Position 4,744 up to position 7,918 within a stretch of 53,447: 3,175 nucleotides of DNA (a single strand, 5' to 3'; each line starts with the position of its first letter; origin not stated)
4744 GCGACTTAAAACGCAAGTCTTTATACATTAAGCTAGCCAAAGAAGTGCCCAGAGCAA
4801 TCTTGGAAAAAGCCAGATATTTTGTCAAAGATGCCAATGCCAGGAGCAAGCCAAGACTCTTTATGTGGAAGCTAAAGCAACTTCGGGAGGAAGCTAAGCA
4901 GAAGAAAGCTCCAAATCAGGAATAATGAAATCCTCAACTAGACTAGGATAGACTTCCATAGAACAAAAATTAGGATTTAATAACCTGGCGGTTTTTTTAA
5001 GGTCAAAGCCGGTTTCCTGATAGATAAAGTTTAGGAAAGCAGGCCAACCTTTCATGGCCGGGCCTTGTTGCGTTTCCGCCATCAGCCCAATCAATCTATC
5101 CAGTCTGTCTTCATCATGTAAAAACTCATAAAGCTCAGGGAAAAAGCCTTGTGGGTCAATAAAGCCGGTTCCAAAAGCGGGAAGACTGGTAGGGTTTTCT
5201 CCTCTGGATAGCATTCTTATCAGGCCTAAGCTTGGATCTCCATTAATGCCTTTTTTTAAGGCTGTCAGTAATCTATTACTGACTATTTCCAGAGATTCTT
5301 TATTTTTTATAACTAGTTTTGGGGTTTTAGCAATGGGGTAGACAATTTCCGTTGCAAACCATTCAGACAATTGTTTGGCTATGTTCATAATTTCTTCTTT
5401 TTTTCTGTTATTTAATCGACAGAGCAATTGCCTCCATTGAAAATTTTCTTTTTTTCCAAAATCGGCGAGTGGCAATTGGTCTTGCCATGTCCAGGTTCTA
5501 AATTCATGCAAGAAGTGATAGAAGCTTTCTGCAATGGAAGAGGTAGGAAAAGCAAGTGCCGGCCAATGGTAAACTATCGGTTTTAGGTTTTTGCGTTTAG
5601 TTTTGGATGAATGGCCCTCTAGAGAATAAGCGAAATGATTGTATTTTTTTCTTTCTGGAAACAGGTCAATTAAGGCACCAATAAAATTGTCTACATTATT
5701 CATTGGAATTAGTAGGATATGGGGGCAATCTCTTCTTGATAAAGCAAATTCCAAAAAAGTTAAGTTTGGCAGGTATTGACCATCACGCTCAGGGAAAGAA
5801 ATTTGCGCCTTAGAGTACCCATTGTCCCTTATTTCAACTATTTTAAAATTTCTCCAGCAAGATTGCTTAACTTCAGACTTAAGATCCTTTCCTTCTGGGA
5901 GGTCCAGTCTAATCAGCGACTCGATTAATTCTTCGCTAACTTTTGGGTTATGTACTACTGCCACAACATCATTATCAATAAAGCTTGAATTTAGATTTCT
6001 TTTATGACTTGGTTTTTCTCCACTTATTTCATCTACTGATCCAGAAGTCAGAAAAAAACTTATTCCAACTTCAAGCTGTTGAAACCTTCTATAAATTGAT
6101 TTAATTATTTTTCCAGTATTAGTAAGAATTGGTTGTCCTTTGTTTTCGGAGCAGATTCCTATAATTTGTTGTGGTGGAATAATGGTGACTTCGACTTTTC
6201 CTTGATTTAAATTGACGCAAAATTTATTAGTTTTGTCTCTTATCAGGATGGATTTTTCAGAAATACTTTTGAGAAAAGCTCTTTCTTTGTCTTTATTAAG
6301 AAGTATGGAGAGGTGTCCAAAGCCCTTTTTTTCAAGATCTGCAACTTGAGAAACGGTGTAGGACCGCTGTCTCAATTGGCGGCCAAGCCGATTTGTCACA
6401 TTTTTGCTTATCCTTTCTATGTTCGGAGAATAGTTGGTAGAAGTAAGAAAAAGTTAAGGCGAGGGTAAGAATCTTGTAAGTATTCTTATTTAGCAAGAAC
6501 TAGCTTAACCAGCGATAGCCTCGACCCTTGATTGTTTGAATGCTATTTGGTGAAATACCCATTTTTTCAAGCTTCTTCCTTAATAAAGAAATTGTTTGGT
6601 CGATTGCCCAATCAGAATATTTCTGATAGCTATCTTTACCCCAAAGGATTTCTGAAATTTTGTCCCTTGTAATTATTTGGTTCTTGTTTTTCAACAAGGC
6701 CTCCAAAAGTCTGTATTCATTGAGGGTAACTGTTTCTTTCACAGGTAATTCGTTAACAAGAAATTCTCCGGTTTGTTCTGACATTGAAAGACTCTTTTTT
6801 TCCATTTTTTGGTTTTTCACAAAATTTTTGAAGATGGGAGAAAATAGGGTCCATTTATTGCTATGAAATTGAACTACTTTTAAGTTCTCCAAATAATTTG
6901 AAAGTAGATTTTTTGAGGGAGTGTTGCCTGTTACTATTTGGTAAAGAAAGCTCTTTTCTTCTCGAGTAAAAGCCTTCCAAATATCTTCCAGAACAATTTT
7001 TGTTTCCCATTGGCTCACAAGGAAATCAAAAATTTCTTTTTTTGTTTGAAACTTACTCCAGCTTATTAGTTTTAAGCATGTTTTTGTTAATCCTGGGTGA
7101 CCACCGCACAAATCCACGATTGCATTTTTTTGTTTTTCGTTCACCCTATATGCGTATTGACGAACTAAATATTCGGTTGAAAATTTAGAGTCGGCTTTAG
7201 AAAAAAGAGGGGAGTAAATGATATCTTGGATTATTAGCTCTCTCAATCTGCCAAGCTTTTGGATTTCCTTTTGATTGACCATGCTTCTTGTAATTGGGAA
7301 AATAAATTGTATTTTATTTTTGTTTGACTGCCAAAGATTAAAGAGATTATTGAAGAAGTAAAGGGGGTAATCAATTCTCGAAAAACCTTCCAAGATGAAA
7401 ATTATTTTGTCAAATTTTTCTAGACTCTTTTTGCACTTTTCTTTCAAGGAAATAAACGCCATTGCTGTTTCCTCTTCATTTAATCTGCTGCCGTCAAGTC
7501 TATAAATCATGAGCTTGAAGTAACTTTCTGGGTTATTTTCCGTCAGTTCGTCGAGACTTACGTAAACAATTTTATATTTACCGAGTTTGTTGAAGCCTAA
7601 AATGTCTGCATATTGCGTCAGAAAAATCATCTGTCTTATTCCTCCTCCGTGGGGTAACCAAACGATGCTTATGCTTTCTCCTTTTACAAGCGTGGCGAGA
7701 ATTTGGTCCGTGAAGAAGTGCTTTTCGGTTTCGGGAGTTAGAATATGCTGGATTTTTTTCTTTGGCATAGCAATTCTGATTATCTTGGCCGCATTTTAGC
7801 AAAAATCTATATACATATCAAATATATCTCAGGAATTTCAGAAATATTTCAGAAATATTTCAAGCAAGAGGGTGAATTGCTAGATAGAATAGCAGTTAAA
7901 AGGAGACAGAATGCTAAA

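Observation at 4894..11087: Tandemly duplicated two-gene module: STAND-like/OmpR-wHTH regulator plus a large uncharacterised protein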

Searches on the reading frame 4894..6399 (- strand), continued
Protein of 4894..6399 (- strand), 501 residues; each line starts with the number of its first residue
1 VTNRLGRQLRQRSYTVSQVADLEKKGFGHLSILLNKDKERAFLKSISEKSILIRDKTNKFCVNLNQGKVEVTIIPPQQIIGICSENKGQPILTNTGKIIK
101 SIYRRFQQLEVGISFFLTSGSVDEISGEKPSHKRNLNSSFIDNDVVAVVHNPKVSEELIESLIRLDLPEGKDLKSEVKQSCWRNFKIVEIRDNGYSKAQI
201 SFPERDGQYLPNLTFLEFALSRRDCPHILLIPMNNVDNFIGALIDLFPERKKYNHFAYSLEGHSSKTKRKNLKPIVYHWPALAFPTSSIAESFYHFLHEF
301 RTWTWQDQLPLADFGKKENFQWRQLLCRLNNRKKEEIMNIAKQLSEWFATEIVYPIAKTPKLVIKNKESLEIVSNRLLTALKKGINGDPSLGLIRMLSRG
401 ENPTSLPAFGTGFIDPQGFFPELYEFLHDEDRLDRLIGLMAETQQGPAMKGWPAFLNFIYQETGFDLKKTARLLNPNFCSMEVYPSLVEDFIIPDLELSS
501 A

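Call 63: find_related_loci(query=A1, collection=metagenome_contigs, flank=5000)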
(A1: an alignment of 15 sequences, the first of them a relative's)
Query A1 (501 aa) in metagenome_contigs; peptide patterns used: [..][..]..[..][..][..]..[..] (x = any residue, [..] = any of these).
177 stretches matched a pattern; 3 encode a relative of the query (tblastn E <= 1e-3); 3 distinct loci.
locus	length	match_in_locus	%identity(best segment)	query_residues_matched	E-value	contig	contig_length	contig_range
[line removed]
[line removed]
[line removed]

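Call 73: search_protein_families(library=ncbifam, proteins=[L001:411-1151:-, L001:9146-9952:+, L003:9130-9954:+], max_evalue=0.00001)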
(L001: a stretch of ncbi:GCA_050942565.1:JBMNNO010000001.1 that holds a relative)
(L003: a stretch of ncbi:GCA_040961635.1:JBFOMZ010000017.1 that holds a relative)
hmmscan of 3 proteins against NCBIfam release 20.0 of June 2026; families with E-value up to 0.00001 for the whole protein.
L001:411-1151:- (246 aa): 2 families
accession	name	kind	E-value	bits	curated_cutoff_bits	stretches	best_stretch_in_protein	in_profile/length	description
TIGR03992.1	Arch_glmU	subfamily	2e-09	36.8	292.1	1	1-233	1-223/393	bifunctional sugar-1-phosphate nucleotidylyltransferase/acetyltransferase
TIGR01208.1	rmlA_long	equivalog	3.8e-06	26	320.25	0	4-231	3-228/353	glucose-1-phosphate thymidylyltransferase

L001:9146-9952:+ (268 aa): 0 families

L003:9130-9954:+ (274 aa): 26 families (the best 25 are shown)
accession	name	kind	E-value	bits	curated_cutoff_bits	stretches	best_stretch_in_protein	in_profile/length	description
TIGR01207.1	rmlA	equivalog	5.4e-57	193.1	360.65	1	2-239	1-243/286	glucose-1-phosphate thymidylyltransferase RfbA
TIGR01208.1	rmlA_long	equivalog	3.5e-54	184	320.25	1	2-235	1-237/353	glucose-1-phosphate thymidylyltransferase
NF012024.0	PRK15480.1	equivalog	2.6e-47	161.4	588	1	2-240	5-248/292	glucose-1-phosphate thymidylyltransferase RfbA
TIGR03992.1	Arch_glmU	subfamily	9.6e-45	153.1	292.1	1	1-239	1-234/393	bifunctional sugar-1-phosphate nucleotidylyltransferase/acetyltransferase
NF041173.1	Sug_nt_acttase_Thmprot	equivalog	7.9e-36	123.8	600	1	1-239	1-234/405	bifunctional sugar-1-phosphate nucleotidylyltransferase/acetyltransferase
NF041313.1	UDPGP_AglF_Halo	equivalog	1.7e-27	96.4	400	1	1-229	1-231/234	UTP--glucose-1-phosphate uridylyltransferase AglF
TIGR01099.1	galU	equivalog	5.8e-26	91.6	326.8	2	2-54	3-55/261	UTP--glucose-1-phosphate uridylyltransferase GalU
NF045761.1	NAMPUrTaseMurU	equivalog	2.2e-22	80.1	250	1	1-230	1-225/226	N-acetylmuramate alpha-1-phosphate uridylyltransferase MurU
NF052502.1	man1P_GTase_Rv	exception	4.2e-21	75.2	440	1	3-223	3-221/352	mannose-1-phosphate guanylyltransferase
NF003670.0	PRK05293.1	equivalog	3e-17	62.6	470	1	3-262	7-287/382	glucose-1-phosphate adenylyltransferase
NF049965.1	GlMnHpPGnyltfHddC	equivalog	2.8e-16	59.8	300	1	1-193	1-187/221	D-glycero-D-manno-heptose 1-phosphate guanosyltransferase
NF007516.0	PRK10122.1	equivalog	3.2e-16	59.3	534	1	2-54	5-57/297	UTP--glucose-1-phosphate uridylyltransferase GalF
TIGR02623.1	G1P_cyt_trans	equivalog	3.9e-16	59.3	300.25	1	87-237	108-250/255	glucose-1-phosphate cytidylyltransferase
TIGR02091.1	glgC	equivalog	2.2e-15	56.6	424.9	1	98-238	113-265/364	glucose-1-phosphate adenylyltransferase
NF009928.0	PRK13389.1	equivalog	4.1e-15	55.7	548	1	2-54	10-62/302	UTP--glucose-1-phosphate uridylyltransferase GalU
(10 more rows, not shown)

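Call 75: search_protein_families(library=phrogs, proteins=[window:4894-6399:-], max_evalue=0.01)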
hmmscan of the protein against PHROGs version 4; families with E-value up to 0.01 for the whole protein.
window:4894-6399:- (501 aa): 0 families

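Call 79: find_encoding_contigs(protein=P0005, flank=8000, max_places=2)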
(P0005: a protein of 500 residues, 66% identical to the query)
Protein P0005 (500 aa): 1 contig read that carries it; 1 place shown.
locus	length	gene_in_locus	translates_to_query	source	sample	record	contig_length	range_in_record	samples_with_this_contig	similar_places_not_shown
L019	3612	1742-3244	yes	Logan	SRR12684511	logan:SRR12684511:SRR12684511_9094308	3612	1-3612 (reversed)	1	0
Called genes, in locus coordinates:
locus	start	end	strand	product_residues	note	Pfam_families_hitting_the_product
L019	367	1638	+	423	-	PF00486:Trans_reg_C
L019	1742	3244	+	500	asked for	-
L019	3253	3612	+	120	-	?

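Call 101: search_protein_families(library=pfam, alignment_id=A3, max_evalue=1)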
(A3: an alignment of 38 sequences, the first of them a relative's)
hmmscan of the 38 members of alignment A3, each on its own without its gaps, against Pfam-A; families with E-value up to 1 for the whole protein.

A. member 1, P0004 (501 aa): 1 family
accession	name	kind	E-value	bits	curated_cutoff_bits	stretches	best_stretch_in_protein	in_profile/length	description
PF20017.4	VMAP-M15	-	0.032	15.1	27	1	428-461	30-63/81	vWA-MoxR associated protein middle region (VMAP-M) 15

B. families by the number of members that match (of 38 scanned): 55 families (the first 25 are shown)
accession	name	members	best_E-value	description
PF13412.12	HTH_24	5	5.2e-09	Winged helix-turn-helix DNA-binding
PF12802.13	MarR_2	5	3.1e-08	MarR family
PF09339.16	HTH_IclR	5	5e-07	IclR helix-turn-helix domain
PF01978.25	TrmB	5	9.4e-06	Sugar-specific transcriptional regulator TrmB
PF01047.28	MarR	5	8.6e-05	MarR family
PF08279.18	HTH_11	3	7.3e-07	HTH domain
PF01022.26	HTH_5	3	2.1e-05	Bacterial regulatory protein, arsR family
PF12840.13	HTH_20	3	0.00027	Helix-turn-helix domain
PF21476.4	PF0610-like_N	3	0.00029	PF0610-like, N-terminal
PF17782.7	DprA_WH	3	0.002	DprA winged helix domain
PF04703.18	FaeA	3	0.0032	FaeA-like protein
PF13551.12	HTH_29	2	1.9e-05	Winged helix-turn helix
PF00392.27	GntR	2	0.00012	Bacterial regulatory proteins, gntR family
PF13545.12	HTH_Crp_2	2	0.0013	Crp-like helix-turn-helix domain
PF02082.26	Rrf2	2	0.0019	Iron-dependent Transcriptional regulator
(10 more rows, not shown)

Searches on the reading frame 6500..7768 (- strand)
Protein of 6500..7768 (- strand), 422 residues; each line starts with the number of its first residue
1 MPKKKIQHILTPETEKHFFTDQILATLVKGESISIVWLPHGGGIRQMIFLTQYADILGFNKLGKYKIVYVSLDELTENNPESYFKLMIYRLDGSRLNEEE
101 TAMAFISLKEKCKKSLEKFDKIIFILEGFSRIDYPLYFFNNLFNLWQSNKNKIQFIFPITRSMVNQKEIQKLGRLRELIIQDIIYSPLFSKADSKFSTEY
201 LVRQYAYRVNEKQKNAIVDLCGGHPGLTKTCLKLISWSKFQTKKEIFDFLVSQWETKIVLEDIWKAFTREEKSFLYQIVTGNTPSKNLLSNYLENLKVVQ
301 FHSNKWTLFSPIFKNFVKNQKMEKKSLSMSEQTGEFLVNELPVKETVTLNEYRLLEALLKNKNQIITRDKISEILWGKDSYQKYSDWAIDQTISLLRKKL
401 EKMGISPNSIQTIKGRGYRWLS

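Call 5: search_protein_families(library=pfam, proteins=[window:6500-7768:-], max_evalue=1)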
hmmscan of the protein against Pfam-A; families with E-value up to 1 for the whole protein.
window:6500-7768:- (422 aa): 3 families
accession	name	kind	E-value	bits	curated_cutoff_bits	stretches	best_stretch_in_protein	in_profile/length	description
PF00486.34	Trans_reg_C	-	5.9e-18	65.1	26.2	1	347-419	6-76/77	Transcriptional regulatory protein, C terminal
PF14516.12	AAA_35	-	0.0029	16.9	27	1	198-315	206-327/331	AAA-like domain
PF08279.18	HTH_11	-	0.26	11.6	25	0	353-375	4-25/55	HTH domain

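Call 6: search_protein_families(library=ncbifam, proteins=[window:6500-7768:-], max_evalue=1)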
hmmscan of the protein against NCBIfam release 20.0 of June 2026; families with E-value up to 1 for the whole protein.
window:6500-7768:- (422 aa): 35 families (the best 25 are shown)
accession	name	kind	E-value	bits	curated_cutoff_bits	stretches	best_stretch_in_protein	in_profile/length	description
NF041734.1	resp_reg_RppA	equivalog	2.5e-12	46.7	250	1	318-420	125-227/229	two-component system response regulator RppA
TIGR02154.1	PhoB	equivalog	1.6e-10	40.6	296.2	1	320-419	130-224/226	phosphate regulon transcriptional regulator PhoB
NF053854.1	RespRegPhoBBctds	equivalog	1.4e-09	37.7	270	1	318-420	129-224/225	two-component system response regulator PhoB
NF007982.1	PRK10710.1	equivalog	1.5e-09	37.8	380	1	334-420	143-227/235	envelope stress response regulator BaeR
NF045944.1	ResRegRpaBCyano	equivalog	2.1e-09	37.1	330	1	346-419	153-226/229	response regulator transcription factor RpaB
NF040534.1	resp_reg_YycF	equivalog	3e-08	33.2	340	1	335-418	144-225/231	response regulator YycF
NF008296.0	PRK11083.1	equivalog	4.6e-08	32.8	273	1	346-419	153-224/228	two-component system response regulator CreB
NF007005.1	PRK09468.1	equivalog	5.1e-08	32.6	331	1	345-420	158-231/237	osmolarity response regulator transcription factor OmpR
NF008378.0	PRK11173.1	equivalog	1.1e-07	31.5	334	1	345-421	159-233/238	two-component system response regulator ArcA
NF045914.1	RespRegNblR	equivalog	2.8e-07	30.4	300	1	346-418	154-223/228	response regulator transcription factor NblR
NF033117.2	vanR_ACDEGLN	exception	3.3e-07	30.1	350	1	318-419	127-224/226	VanR-ABDEGLN family response regulator transcription factor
NF008078.0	PRK10816.1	equivalog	7.2e-07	28.9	336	1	334-420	139-220/223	two-component system response regulator PhoP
NF040689.1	MtrAB_MtrA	equivalog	7.3e-07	28.7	300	1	346-419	146-217/219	MtrAB system response regulator MtrA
NF007546.0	PRK10161.1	equivalog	1.6e-06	27.9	471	1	321-420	131-225/229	phosphate response regulator transcription factor PhoB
NF000401.1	vanR-A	exception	3.3e-06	26.7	500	1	326-419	138-228/231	vancomycin resistance response regulator transcription factor VanR-A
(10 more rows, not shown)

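Call 7: search_protein_families(library=padloc, proteins=[window:6500-7768:-], max_evalue=1)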
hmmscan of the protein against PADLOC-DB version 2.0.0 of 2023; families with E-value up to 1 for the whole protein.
window:6500-7768:- (422 aa): 0 families

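Call 39: predict_structure(alignment_id=A2)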
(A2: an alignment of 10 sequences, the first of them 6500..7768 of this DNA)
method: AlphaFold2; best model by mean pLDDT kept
length: 422 residues; sequences in the alignment: 10
mean_pLDDT: 86.1   pTM: 0.71
mean pLDDT of the five models: 86.1, 85.0, 82.2, 76.9, 73.9
residues with pLDDT >= 90: 185; 70-90: 210; 50-70: 16; < 50: 11
segments of 3 or more residues with pLDDT < 50: 1-11
pLDDT, mean of each block of 10 residues (from residue 1): 33 69 90 91 81 87 93 89 94 84 91 95 92 91 94 93 75 89 88 86 90 95 93 92 94 93 90 89 79 91 88 93 73 80 81 90 89 84 77 88 82 86 71
secondary structure, 60 per line:
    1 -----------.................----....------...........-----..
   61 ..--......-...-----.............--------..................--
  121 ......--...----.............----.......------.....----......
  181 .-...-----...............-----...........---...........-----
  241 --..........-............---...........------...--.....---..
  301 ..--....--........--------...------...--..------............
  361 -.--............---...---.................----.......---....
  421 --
elements in order: H12-28 E33-36 H43-53 H59-62 E65-70 H80-92 H101-118 E121-126 H136-148 E153-159 H166-170 H175-181 E183-185 H191-205 H211-221 H225-235 H243-252 H254-265 H269-279 H291-295 E299-302 E305-308 H311-318 E327-329 E336-338 H349-360 E365-367 H368-376 H386-402 E410-413 E417-420
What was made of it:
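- On STAND regulators (MalT/AfsR type): The 422 aa are fully taken up by the AAA+-like domain, the lid and the wHTH (call 39).
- R model pLDDT 86 (call 39).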

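Call 42: fold_search(model_id=the predicted structure, library=pdb)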
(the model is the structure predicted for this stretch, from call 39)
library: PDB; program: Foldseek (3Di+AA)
matches with E <= 10: 1632; with E <= 0.001: 256
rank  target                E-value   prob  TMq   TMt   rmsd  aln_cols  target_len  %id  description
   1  2qen                  6.2e-07  1.00  0.48  0.57   8.1       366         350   11  The walker-type atpase paby2304 of pyrococcus abyssi (released 2008-07-01)
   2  1w5t_A                6.9e-07  1.00  0.44  0.47   9.0       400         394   12  Structure of the Aeropyrum Pernix ORC2 protein (ADPNP-ADP complexes) (released 2004-10-05)
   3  2qby_A                9.0e-07  1.00  0.44  0.50   9.8       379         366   14  Crystal structure of a heterodimer of Cdc6/Orc1 initiators bound to origin DNA (from S. solfataricus) (released 2007-09-11)
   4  2a5y_B                1.7e-06  1.00  0.43  0.38  11.9       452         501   11  Structure of a CED-4/CED-9 complex (released 2005-10-11)
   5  3sfz                  1.9e-06  1.00  0.33  0.14  15.6       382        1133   11  Crystal structure of full-length murine Apaf-1 (released 2011-08-24)
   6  1z6t_A                2.1e-06  1.00  0.35  0.27  14.1       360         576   10  Structure of the apoptotic protease-activating factor 1 bound to ADP (released 2005-04-19)
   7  7jpq_D                2.5e-06  1.00  0.33  0.34  16.5       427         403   15  ORC-O2-5: Human Origin Recognition Complex (ORC) with subunits 2,3,4,5 (released 2020-09-02)
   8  1in5                  3.8e-06  1.00  0.34  0.43  10.2       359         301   10  THERMOGOTA MARITIMA RUVB A156S MUTANT (released 2001-08-08)
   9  7jgr_A                4.2e-06  1.00  0.38  0.40  14.4       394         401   10  Structure of Drosophila ORC bound to DNA (84 bp) and Cdc6 (released 2020-09-09)
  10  1w5s_A                4.4e-06  1.00  0.42  0.44   9.0       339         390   12  Structure of the Aeropyrum Pernix ORC2 protein (ADP form) (released 2004-10-05)
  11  1z6t_B                5.2e-06  1.00  0.37  0.28  14.5       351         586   11  Structure of the apoptotic protease-activating factor 1 bound to ADP (released 2005-04-19)
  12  3shf                  5.2e-06  1.00  0.36  0.15  15.5       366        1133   11  Crystal structure of the R265S mutant of full-length murine Apaf-1 (released 2011-08-24)
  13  1w5s_B                5.4e-06  1.00  0.43  0.45   8.5       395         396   12  Structure of the Aeropyrum Pernix ORC2 protein (ADP form) (released 2004-10-05)
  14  9dx4_C                5.4e-06  1.00  0.34  0.46   9.3       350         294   10  EcRuvB T102R mutant (released 2026-01-21)
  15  2a5y_C                6.0e-06  1.00  0.44  0.48   6.5       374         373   10  Structure of a CED-4/CED-9 complex (released 2005-10-11)
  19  1w5t_C                8.8e-06  1.00  0.41  0.44  13.7       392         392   11  Structure of the Aeropyrum Pernix ORC2 protein (ADPNP-ADP complexes) (released 2004-10-05)
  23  2qby_B                1.0e-05  1.00  0.38  0.43  15.4       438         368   11  Crystal structure of a heterodimer of Cdc6/Orc1 initiators bound to origin DNA (from S. solfataricus) (released 2007-09-11)
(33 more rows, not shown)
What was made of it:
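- On Two-component response regulators: The N-domain has an AAA+-like fold (call 42).
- On AAA+/STAND NTPases: Foldseek matches 2qen, 1w5t, 2qby, 2a5y, 3sfz and 1z6t at E 6e-7 to 2e-6, prob 1.00 (call 42).
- Closest known: Archaeal Orc1/Cdc6 and PAB2304-type. Same: These are the best structural matches for full-length R: an AAA+ base, a lid and a C-terminal winged helix (call 42).
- Foldseek gives PAB2304, Orc/Cdc6, CED-4 and Apaf-1 at E 6e-7 to 2e-6, prob 1.00 (call 42).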

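Call 75: search_protein_families(library=phrogs, proteins=[window:6500-7768:-], max_evalue=0.01)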
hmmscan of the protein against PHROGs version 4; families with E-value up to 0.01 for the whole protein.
window:6500-7768:- (422 aa): 2 families
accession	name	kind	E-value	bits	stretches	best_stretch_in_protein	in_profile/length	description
phrog_731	-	unknown function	5.8e-15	56.2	1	318-420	125-224/227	-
phrog_31800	-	transcription regulation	0.00031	21.7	1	347-420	23-93/152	transcriptional regulator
